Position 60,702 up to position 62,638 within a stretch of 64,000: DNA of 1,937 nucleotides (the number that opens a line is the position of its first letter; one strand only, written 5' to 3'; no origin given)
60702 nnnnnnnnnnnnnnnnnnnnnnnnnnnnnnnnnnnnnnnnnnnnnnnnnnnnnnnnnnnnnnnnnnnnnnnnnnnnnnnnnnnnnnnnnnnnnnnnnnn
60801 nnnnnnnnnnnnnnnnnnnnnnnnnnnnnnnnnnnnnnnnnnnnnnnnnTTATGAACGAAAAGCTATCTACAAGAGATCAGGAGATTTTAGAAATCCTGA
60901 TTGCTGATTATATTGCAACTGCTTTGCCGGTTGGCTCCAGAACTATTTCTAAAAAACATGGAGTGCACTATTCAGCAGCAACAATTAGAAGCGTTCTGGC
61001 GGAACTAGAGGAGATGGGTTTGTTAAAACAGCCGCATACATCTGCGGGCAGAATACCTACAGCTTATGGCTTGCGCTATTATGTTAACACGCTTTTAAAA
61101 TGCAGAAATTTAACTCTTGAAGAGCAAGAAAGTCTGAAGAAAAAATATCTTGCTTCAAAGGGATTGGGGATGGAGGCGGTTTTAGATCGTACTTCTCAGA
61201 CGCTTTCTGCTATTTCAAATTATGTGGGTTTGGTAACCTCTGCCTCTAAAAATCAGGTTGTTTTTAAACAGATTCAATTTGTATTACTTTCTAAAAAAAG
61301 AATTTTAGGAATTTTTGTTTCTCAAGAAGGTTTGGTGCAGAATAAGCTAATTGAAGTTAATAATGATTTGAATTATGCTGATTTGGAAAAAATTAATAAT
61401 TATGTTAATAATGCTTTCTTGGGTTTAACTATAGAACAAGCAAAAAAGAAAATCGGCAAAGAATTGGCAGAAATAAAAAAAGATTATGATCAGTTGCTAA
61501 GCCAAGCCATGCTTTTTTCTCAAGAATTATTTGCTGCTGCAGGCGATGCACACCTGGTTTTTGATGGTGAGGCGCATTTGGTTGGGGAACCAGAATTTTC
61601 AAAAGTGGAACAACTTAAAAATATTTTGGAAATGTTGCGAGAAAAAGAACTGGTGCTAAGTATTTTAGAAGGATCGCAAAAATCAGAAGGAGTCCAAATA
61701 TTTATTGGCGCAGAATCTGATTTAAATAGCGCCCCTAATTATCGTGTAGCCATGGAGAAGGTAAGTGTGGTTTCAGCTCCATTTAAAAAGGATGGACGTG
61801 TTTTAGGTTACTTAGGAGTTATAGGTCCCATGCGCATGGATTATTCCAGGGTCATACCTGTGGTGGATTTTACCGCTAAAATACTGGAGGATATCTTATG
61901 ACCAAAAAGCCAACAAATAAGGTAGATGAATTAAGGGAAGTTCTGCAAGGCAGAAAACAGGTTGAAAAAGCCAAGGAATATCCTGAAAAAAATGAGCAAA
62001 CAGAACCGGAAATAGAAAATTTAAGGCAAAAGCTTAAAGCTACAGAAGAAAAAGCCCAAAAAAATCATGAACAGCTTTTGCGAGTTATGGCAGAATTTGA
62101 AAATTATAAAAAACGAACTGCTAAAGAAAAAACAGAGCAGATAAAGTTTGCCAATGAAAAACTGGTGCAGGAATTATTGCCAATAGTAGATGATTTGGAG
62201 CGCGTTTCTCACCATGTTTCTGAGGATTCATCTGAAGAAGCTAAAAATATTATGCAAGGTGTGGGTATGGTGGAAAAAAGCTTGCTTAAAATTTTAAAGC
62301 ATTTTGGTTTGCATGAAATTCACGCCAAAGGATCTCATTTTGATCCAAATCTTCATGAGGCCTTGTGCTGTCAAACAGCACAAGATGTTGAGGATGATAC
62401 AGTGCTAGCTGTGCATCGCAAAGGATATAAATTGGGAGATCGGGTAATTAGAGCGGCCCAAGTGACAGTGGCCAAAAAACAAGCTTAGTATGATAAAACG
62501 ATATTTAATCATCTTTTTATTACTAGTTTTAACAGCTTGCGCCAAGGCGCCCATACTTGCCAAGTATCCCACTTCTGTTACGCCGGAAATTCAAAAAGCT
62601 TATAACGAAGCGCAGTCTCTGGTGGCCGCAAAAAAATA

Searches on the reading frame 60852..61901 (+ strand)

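Call 46: search_protein_families(library=pfam, proteins=[window:60852-61901:+], max_evalue=1)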
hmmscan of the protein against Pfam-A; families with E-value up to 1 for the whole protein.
window:60852-61901:+ (349 aa): 6 families
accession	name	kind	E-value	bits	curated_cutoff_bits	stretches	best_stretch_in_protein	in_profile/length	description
PF01628.27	HrcA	-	1.6e-56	192.1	22.2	1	108-335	1-215/215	HrcA protein C terminal domain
PF05771.16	Pox_A31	-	0.0037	17.7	22.4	1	127-211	20-104/113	Poxvirus A31 protein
PF03444.21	HrcA_DNA-bdg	-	0.015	15.4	21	1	5-71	2-67/79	Winged helix-turn-helix transcription repressor, HrcA DNA-binding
PF01726.22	LexA_DNA_bind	-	0.044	14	23.7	1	3-60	2-58/65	LexA DNA binding domain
PF01090.25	Ribosomal_S19e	-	0.048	13.8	29.4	1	31-75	82-125/137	Ribosomal protein S19e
PF08461.16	HTH_12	-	0.13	12.7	21.4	1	25-73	12-62/66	Ribonuclease R winged-helix domain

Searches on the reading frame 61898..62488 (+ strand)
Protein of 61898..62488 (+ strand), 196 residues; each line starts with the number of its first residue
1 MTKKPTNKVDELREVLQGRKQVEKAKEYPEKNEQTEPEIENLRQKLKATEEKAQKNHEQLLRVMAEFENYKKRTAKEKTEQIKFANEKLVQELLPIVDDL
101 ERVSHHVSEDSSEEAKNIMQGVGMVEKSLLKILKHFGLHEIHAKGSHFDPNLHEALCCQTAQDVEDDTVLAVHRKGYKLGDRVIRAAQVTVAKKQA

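Call 46: search_protein_families(library=pfam, proteins=[window:61898-62488:+], max_evalue=1)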
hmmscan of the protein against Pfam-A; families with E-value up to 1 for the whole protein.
window:61898-62488:+ (196 aa): 8 families
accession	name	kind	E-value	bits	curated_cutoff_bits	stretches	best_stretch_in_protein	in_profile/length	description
PF01025.24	GrpE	-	8.3e-52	175.6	25.8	1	29-193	3-165/165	GrpE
PF07693.20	KAP_NTPase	-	0.02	14.6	20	1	9-104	72-164/293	KAP family P-loop domain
PF22872.1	DUF7018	-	0.12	13.1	27.8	1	7-62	44-99/116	Domain of unknown function (DUF7018)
PF02601.20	Exonuc_VII_L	-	0.34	10.8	35.9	1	26-119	158-252/315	Exonuclease VII, large subunit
PF04632.18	FUSC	-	0.44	9.5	30.9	1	27-112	244-335/660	Fusaric acid resistance protein family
PF24430.1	DUF7553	-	0.45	11.5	27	1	18-89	9-79/85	Family of unknown function (DUF7553)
PF04871.18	Uso1_p115_C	-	0.57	10.9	28.4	1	5-73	20-92/121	Uso1 / p115 like vesicle tethering protein, C terminal region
PF22822.1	MrpR_N_CB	-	1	10.5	27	0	106-148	13-55/79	MrpR, N-terminal core-binding domain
